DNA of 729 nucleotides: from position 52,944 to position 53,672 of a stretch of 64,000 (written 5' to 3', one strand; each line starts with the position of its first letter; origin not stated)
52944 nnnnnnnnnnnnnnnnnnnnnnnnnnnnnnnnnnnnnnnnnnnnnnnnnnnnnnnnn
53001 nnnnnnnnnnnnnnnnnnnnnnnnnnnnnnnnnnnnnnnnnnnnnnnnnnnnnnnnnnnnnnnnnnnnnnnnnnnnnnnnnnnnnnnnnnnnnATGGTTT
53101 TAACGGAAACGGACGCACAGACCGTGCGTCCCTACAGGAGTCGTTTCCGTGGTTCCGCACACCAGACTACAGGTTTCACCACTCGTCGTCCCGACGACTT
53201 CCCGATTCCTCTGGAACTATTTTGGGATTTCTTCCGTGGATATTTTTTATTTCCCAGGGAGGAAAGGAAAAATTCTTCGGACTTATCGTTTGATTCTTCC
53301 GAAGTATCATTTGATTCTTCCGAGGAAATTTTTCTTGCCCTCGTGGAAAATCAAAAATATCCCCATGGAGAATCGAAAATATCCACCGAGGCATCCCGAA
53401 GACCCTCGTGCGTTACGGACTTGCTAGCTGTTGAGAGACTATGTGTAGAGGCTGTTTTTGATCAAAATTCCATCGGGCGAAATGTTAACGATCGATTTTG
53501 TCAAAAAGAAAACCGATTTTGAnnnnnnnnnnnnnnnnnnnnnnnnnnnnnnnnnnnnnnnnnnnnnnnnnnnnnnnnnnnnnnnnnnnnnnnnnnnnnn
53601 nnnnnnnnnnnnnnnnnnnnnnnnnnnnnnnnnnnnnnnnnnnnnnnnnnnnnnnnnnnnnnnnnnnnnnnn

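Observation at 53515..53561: A G11 homopolymer between the -33 and -7 promoter elements of the pilus operon suggests slipped-strand phase variation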

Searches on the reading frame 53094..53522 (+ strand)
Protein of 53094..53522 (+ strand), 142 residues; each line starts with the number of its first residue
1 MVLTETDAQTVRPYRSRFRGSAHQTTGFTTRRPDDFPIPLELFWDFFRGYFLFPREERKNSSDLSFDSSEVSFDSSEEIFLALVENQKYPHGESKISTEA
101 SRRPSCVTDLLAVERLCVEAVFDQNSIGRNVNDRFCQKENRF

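Call 69: search_protein_families(library=pfam, proteins=[window:53094-53522:+], max_evalue=0.1)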
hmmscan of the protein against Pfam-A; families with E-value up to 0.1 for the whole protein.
window:53094-53522:+ (142 aa): 0 families
